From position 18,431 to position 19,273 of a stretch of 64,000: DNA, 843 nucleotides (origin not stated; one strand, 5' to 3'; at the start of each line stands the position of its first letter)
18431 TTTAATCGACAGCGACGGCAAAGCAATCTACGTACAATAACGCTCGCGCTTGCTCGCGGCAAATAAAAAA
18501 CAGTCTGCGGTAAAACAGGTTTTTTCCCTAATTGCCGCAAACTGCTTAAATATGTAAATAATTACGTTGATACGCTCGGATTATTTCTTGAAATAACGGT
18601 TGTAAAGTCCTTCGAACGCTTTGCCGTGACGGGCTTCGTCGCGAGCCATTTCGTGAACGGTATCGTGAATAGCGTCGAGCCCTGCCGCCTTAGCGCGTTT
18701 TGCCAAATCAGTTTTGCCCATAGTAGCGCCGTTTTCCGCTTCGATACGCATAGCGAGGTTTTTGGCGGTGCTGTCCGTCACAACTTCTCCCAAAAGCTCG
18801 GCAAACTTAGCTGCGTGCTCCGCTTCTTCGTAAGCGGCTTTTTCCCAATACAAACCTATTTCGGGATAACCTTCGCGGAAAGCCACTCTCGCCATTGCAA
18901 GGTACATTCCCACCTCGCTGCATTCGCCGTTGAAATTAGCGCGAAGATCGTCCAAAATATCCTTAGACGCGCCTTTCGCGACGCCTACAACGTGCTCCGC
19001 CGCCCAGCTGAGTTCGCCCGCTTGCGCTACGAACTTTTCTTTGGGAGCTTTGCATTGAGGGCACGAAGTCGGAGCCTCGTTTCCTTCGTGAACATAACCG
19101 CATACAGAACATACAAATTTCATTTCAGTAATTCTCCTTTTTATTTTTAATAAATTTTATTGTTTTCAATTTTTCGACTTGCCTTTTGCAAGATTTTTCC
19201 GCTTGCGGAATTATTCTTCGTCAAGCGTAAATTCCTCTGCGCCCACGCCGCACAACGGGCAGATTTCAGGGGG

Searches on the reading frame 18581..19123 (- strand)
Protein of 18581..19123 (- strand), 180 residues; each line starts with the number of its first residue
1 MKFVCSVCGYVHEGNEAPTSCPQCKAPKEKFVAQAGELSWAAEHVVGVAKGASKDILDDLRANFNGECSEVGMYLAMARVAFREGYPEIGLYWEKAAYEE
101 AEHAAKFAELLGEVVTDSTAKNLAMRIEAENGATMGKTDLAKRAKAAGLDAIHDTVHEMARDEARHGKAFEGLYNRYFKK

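Call 15: search_protein_families(library=pfam, proteins=[window:18584-19123:-], max_evalue=0.01)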
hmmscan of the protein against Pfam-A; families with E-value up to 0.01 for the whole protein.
window:18584-19123:- (180 aa): 5 families
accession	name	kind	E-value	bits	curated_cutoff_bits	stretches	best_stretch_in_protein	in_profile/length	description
PF21349.2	RUBY_RBDX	-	1.4e-14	53.7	26.5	1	3-31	1-29/30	Rubrerythrin, rubredoxin-like domain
PF02915.23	Rubrerythrin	-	5.2e-14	53.2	22.8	2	60-114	3-56/137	Rubrerythrin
PF23458.2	DUF7130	-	0.00013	22.2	35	1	3-33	54-85/89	Domain of unknown function (DUF7130)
PF03232.19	COQ7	-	0.00073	19.6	23.5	0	60-119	7-64/169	Ubiquinone biosynthesis protein COQ7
PF00210.30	Ferritin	-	0.0012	19.2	24.5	1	71-111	15-55/142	Ferritin-like domain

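Call 26: find_encoding_contigs(protein=window:18581-19123:-, flank=2500, max_places=10)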
Protein window:18581-19123:- (180 aa): no gene with exactly this product is on record in the collection.
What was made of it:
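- Tried and rejected: An exact look-up of the window's rubrerythrin found nothing on record (call 26).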
